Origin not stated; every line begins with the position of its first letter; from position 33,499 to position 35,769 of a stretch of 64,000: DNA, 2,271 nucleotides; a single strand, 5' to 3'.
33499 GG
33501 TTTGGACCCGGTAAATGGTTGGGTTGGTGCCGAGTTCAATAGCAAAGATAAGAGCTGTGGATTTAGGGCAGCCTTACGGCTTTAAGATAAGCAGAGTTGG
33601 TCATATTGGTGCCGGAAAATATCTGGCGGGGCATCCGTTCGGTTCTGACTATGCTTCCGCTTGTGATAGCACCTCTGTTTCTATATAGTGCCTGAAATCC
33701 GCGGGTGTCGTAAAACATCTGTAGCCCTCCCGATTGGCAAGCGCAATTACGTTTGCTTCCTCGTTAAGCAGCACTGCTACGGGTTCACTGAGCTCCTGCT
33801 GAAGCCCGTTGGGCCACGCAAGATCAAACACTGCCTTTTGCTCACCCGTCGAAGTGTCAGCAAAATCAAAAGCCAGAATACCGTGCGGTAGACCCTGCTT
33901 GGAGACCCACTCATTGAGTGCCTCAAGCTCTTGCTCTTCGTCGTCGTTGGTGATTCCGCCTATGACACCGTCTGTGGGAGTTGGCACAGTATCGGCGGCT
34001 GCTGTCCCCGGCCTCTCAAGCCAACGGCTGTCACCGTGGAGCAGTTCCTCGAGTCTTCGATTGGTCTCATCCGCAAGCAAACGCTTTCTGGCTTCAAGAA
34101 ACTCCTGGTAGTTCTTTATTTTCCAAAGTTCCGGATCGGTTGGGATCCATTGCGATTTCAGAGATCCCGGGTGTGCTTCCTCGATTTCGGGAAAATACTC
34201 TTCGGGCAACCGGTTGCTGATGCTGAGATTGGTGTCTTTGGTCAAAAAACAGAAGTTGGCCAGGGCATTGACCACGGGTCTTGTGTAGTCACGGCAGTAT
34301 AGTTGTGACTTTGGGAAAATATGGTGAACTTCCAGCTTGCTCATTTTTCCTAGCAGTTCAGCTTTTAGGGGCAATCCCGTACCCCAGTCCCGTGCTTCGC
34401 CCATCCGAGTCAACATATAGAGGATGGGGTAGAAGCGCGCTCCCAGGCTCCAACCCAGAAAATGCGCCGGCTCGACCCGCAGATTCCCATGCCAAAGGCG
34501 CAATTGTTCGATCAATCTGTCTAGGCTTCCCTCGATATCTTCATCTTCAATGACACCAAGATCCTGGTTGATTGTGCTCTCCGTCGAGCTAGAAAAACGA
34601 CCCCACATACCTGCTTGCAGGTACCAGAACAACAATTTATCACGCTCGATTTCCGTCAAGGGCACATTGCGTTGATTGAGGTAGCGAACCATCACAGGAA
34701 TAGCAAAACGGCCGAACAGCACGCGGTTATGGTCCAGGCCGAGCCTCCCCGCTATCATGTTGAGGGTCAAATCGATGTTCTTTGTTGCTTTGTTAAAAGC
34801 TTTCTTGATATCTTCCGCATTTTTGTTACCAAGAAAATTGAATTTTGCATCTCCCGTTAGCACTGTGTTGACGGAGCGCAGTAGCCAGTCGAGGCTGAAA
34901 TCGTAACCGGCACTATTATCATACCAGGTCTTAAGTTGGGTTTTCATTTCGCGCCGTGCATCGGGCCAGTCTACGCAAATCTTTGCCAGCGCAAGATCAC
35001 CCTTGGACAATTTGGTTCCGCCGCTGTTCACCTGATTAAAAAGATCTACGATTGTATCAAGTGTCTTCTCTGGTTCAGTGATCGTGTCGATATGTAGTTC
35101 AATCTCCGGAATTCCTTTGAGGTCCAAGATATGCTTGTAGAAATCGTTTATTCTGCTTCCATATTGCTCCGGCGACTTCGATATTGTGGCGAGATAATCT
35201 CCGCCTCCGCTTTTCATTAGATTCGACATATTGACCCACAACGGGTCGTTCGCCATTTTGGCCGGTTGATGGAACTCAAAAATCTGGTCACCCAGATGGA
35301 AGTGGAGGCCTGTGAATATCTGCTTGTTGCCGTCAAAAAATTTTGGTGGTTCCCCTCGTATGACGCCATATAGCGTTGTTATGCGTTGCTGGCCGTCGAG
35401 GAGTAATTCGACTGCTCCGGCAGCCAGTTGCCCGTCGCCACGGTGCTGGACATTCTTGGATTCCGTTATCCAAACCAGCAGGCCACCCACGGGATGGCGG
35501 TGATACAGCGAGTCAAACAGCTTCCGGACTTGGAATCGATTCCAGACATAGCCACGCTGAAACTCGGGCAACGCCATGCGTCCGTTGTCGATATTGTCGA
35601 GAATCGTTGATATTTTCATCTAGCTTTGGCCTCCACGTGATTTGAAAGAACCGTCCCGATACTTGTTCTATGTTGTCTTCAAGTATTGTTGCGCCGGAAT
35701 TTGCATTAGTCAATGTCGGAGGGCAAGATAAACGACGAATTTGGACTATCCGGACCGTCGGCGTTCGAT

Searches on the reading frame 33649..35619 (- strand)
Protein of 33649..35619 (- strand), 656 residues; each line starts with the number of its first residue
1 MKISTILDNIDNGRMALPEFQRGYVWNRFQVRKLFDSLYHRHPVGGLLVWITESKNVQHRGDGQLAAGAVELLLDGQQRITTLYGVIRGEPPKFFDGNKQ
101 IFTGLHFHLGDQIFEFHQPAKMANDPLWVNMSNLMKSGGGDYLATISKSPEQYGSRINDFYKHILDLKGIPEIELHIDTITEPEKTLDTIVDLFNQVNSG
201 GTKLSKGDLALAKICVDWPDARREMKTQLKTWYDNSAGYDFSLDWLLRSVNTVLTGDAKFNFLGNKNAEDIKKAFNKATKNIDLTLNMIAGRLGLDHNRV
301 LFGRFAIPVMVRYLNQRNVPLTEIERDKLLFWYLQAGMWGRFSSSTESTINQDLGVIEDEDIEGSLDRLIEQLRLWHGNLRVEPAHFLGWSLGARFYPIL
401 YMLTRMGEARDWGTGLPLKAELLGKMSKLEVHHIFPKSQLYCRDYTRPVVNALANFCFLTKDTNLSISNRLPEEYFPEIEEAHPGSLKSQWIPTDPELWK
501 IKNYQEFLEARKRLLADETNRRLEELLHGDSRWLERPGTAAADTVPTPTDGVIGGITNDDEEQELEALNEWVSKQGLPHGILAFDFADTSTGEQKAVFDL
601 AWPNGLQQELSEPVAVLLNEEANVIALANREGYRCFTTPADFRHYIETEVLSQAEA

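Call 11: search_protein_families(library=pfam, proteins=[window:33649-35619:-], max_evalue=0.01)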
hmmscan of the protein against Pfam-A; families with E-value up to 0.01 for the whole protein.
window:33649-35619:- (656 aa): 1 family
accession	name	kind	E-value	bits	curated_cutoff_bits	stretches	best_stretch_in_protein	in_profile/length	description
PF03235.19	GmrSD_N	-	2.8e-27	96.6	33.2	1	3-214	1-198/199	GmrSD restriction endonuclease, N-terminal domain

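Call 40: search_protein_families(library=padloc, proteins=[window:33649-35616:-], max_evalue=0.00001)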
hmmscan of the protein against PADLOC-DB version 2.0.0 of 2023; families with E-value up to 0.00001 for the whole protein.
window:33649-35616:- (655 aa): 7 families
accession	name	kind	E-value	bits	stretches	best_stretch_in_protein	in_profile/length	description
PDLC04151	HEC-05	-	1e-44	151.2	2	113-522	173-593/600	-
PDLC04150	HEC-05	-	8.3e-24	82.4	2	2-55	10-63/583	-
PDLC04709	PDC-M55C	-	3.4e-21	73.5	1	2-88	17-109/554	-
PDLC04152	HEC-05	-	9.5e-13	45.5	1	176-288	225-339/566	-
PDLC04153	HEC-05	-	8.4e-10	35.4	0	4-50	11-57/621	-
PDLC03877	NsnA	-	1.5e-08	32.3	1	2-206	53-193/385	-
PDLC02695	Orf5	-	3.6e-06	23.6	0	11-82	17-91/601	Orf5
